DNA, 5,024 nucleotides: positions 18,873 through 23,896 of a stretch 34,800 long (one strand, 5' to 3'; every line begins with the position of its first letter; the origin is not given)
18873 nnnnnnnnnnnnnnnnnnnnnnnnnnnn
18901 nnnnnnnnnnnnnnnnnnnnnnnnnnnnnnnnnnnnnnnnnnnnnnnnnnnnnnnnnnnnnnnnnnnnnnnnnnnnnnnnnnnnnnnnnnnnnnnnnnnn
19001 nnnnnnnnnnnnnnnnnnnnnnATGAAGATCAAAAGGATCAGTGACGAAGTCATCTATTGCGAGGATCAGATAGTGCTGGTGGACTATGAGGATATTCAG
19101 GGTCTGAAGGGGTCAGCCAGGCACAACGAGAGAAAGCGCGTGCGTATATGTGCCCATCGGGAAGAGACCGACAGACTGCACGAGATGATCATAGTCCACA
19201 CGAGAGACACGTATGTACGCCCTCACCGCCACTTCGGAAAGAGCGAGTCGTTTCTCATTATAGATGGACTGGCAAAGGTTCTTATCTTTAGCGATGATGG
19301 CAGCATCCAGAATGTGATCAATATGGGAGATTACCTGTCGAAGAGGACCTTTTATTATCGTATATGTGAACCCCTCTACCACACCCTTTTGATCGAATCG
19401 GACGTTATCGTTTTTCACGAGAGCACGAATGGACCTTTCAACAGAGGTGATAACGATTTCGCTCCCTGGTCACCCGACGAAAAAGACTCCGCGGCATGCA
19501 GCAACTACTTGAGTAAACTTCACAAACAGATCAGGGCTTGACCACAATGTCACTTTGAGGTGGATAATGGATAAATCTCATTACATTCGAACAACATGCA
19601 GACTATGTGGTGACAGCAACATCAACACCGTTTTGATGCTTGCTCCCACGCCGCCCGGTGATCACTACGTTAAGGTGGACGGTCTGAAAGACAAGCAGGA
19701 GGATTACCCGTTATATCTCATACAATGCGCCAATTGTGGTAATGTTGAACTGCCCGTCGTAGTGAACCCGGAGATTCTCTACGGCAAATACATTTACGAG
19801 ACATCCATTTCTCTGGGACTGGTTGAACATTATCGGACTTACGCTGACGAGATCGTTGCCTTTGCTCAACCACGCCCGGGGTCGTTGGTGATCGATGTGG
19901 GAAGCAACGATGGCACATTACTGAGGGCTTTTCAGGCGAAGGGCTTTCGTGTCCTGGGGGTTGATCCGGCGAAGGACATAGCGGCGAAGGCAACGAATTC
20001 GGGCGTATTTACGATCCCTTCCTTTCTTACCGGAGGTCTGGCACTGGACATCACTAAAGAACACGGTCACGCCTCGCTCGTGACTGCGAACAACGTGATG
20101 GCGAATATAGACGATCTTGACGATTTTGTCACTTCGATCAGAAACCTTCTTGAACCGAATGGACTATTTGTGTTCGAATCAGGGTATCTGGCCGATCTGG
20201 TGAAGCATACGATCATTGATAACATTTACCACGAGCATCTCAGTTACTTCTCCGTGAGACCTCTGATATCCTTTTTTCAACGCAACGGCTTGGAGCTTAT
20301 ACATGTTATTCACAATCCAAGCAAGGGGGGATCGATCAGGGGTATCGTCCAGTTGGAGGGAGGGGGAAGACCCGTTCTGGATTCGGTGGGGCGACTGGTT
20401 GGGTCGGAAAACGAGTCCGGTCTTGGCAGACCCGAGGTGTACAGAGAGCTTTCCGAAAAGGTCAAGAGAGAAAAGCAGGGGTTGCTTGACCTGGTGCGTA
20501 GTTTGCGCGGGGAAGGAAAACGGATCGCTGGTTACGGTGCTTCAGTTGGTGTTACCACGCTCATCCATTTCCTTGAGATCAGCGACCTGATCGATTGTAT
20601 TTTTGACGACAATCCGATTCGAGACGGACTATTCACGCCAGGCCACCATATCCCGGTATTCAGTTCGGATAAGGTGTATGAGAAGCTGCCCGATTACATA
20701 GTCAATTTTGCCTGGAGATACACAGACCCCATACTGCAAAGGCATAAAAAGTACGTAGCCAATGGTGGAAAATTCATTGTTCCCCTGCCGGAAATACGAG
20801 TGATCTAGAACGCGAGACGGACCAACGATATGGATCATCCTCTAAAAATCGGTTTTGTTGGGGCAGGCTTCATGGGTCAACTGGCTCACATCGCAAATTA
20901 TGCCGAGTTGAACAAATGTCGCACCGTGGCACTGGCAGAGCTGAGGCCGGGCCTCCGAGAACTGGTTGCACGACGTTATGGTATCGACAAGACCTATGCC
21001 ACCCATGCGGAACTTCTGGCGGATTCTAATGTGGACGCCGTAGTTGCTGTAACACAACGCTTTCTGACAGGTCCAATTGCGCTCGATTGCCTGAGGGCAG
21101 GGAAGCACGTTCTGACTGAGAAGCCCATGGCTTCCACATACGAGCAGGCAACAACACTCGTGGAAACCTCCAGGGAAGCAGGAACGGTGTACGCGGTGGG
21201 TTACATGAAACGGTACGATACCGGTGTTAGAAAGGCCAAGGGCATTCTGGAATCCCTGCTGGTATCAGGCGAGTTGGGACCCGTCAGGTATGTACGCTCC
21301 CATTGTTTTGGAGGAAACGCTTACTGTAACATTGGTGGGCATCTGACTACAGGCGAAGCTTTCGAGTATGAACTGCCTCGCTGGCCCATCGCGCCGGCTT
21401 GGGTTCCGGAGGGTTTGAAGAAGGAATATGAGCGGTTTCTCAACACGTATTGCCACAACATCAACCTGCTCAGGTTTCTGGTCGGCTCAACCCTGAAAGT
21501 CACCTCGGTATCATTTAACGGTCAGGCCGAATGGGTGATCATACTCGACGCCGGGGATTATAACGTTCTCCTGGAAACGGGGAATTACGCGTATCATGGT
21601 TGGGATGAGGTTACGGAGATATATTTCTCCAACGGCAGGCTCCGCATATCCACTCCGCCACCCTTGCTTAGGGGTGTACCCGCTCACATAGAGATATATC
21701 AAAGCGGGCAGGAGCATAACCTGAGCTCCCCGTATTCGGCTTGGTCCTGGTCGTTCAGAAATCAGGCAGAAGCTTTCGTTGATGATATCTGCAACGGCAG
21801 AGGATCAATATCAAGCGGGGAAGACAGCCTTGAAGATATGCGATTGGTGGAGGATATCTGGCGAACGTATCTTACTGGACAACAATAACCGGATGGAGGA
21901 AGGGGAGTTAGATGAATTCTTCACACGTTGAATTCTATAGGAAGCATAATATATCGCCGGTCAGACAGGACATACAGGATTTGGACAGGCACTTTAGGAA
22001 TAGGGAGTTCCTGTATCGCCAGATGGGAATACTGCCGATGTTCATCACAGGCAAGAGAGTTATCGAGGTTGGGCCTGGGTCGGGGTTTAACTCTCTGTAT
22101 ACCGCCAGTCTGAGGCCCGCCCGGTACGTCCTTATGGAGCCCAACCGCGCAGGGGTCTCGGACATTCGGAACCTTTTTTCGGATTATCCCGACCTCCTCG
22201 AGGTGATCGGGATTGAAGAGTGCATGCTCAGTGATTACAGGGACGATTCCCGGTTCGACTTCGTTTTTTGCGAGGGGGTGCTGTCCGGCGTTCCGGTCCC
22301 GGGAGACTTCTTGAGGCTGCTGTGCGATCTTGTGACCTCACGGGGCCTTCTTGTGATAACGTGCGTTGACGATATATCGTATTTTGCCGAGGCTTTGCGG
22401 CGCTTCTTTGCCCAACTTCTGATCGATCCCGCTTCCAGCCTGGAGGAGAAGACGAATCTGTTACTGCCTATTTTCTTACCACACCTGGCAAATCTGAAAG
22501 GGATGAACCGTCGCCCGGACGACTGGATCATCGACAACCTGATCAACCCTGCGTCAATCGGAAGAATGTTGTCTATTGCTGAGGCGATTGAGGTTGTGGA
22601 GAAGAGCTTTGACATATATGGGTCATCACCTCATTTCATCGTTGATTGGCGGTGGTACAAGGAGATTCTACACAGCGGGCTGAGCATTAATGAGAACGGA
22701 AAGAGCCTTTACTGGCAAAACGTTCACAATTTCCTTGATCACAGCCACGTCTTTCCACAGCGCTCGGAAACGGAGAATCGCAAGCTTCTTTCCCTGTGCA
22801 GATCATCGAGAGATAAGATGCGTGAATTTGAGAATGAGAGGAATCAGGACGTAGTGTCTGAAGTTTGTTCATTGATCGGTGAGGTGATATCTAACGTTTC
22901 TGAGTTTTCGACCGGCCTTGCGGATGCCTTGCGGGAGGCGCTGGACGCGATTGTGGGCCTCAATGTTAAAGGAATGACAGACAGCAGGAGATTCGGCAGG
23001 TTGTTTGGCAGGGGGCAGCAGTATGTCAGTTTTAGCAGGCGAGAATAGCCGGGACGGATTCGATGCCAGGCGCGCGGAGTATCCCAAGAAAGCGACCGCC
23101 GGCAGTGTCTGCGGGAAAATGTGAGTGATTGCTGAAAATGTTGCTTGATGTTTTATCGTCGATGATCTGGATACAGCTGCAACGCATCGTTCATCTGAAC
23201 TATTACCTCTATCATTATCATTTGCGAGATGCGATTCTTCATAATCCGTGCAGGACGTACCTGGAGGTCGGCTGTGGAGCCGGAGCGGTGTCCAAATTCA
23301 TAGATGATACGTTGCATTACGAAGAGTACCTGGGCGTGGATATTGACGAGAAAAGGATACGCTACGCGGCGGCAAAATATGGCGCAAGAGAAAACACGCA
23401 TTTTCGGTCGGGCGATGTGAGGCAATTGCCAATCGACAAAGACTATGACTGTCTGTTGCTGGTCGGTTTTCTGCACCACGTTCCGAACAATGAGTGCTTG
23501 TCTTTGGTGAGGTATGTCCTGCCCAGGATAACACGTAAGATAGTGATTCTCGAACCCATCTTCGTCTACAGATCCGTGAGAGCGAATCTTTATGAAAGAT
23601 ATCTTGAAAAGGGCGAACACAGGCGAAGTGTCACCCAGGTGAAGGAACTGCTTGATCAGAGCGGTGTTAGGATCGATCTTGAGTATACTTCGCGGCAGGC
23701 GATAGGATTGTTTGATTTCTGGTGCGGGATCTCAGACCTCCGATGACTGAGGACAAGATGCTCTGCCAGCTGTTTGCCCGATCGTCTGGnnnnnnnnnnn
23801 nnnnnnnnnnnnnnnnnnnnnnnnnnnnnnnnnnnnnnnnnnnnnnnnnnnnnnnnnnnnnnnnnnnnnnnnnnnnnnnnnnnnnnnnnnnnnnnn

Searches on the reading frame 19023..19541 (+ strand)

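Call 19: search_protein_families(library=pfam, proteins=[window:19023-19541:+], max_evalue=0.00001)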
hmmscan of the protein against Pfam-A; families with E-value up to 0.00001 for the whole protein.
window:19023-19541:+ (172 aa): 0 families

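Call 66: search_protein_families(library=ncbifam, proteins=[window:19023-19541:+], max_evalue=0.001)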
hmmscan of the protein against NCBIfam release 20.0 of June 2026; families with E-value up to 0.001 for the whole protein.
window:19023-19541:+ (172 aa): 1 family
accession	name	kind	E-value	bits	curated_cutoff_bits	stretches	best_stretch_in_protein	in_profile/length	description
TIGR04366.1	cupin_WbuC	subfamily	1e-39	135.4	42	1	20-151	2-132/132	WbuC family cupin fold metalloprotein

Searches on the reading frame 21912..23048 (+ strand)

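Call 4: search_protein_families(library=pfam, proteins=[window:21912-23048:+], max_evalue=0.01)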
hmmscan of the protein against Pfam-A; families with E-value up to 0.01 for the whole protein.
window:21912-23048:+ (378 aa): 4 families
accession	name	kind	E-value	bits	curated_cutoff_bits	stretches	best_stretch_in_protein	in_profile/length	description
PF13489.12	Methyltransf_23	-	1.4e-06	28.6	27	1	41-154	17-121/164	Methyltransferase domain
PF08241.18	Methyltransf_11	-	9.2e-05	23.4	21.2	1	52-149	2-95/95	Methyltransferase domain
PF13847.12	Methyltransf_31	-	0.00016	21.8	27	1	47-153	4-113/145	Methyltransferase domain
PF08242.18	Methyltransf_12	-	0.00025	22.2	30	1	51-147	1-98/98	Methyltransferase domain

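Call 5: search_protein_families(library=ncbifam, proteins=[window:21912-23048:+], max_evalue=0.01)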
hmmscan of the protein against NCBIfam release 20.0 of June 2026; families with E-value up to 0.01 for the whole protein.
window:21912-23048:+ (378 aa): 5 families
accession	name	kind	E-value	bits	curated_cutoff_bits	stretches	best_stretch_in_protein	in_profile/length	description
NF011650.0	PRK15068.1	equivalog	1.5e-05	24.1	209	1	45-150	121-226/324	tRNA 5-methoxyuridine(34)/uridine 5-oxyacetic acid(34) synthase CmoB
TIGR01983.1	UbiG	equivalog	0.0014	18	102.95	1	12-153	23-155/228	bifunctional 2-polyprenyl-6-hydroxyphenol methylase/3-demethylubiquinol 3-O-methyltransferase UbiG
TIGR00452.1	TIGR00452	equivalog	0.002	17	275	1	45-149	116-219/316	tRNA 5-methoxyuridine(34)/uridine 5-oxyacetic acid(34) synthase CmoB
TIGR04345.1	ovoA_Cterm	equivalog_domain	0.0029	17.2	170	1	113-153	133-173/242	putative 4-mercaptohistidine N1-methyltransferase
NF045825.1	FAmtase_mtf2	equivalog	0.0072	15.6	400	0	44-86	56-99/248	fatty-acid O-methyltransferase Mtf2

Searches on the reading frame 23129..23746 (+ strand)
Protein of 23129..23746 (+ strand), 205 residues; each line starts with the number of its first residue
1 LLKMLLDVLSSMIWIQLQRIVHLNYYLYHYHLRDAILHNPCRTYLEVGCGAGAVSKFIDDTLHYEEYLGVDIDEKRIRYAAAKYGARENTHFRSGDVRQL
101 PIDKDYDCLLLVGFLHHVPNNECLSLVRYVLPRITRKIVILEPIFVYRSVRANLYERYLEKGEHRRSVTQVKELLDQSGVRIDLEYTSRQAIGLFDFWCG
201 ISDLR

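Call 4: search_protein_families(library=pfam, proteins=[window:23129-23746:+], max_evalue=0.01)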
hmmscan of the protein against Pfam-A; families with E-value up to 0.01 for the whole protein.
window:23129-23746:+ (205 aa): 7 families
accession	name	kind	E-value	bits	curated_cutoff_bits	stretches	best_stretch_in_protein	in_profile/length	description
PF13649.12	Methyltransf_25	-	1.1e-12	48.9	27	1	45-127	2-86/97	Methyltransferase domain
PF08242.18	Methyltransf_12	-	9.7e-12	45.9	30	1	45-120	1-80/98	Methyltransferase domain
PF08241.18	Methyltransf_11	-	3.9e-11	43.9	21.2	1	45-121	1-76/95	Methyltransferase domain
PF13847.12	Methyltransf_31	-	2.5e-08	34.2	27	1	43-123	6-92/145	Methyltransferase domain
PF13489.12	Methyltransf_23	-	8.9e-05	22.7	27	1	40-120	22-96/164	Methyltransferase domain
PF05401.17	NodS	-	0.0024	18.2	24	1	42-124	45-125/201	Nodulation protein S (NodS)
PF05175.20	MTS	-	0.0073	16.4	23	0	41-110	32-103/170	Methyltransferase small domain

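Call 5: search_protein_families(library=ncbifam, proteins=[window:23129-23746:+], max_evalue=0.01)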
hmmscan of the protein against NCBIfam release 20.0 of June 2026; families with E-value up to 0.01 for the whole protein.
window:23129-23746:+ (205 aa): 21 families
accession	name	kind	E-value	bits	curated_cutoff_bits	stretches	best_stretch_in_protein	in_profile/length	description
TIGR02072.1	BioC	equivalog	3.2e-08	33.7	184.95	1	40-108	34-100/244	malonyl-ACP O-methyltransferase BioC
NF045825.1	FAmtase_mtf2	equivalog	6.5e-07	28.8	400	1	25-119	43-137/248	fatty-acid O-methyltransferase Mtf2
NF004851.0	PRK06202.1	equivalog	1.8e-06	27.6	243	1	17-140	37-163/237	hypothetical protein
NF045823.1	PthPhpthDimycoMt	equivalog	3.6e-06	26.4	300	1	27-121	53-147/256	phthiotriol/phenolphthiotriol dimycocerosates methyltransferase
NF008686.0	PRK11705.1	equivalog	1.2e-05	24.5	400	1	40-121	167-244/383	cyclopropane fatty acyl phospholipid synthase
TIGR02081.1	metW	equivalog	1.6e-05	24.6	189.5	1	43-155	16-122/194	methionine biosynthesis protein MetW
TIGR02021.1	BchM-ChlM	equivalog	1.6e-05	24.5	158.9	1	44-140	58-153/218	magnesium protoporphyrin IX methyltransferase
NF040703.1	cyclopro_CfaB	exception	0.00011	21.1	650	1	39-122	158-243/393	C17 cyclopropane fatty acid synthase CfaB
TIGR01983.1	UbiG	equivalog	0.00026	20.4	102.95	1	43-122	52-133/228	bifunctional 2-polyprenyl-6-hydroxyphenol methylase/3-demethylubiquinol 3-O-methyltransferase UbiG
NF008300.0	PRK11088.1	equivalog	0.00029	20.4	303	1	38-103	83-148/272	23S rRNA (guanine(745)-N(1))-methyltransferase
NF001080.0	PRK00121.2-2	equivalog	0.00036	19.8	132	1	36-86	42-92/224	tRNA (guanosine(46)-N7)-methyltransferase TrmB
NF053839.1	CPFASynBruc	equivalog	0.00055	19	600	1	34-120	168-254/410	cyclopropane fatty acid synthase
NF041650.1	nod_mtase_NodS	equivalog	0.00077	19.2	300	1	29-118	27-114/190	nodulation methyltransferase NodS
TIGR04371.1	methyltran_NanM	subfamily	0.0015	18.1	44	1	22-75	131-184/273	putative sugar O-methyltransferase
NF045667.1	MTase_DVU1556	equivalog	0.0017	17.8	155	1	42-105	24-83/213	DVU_1556 family methyltransferase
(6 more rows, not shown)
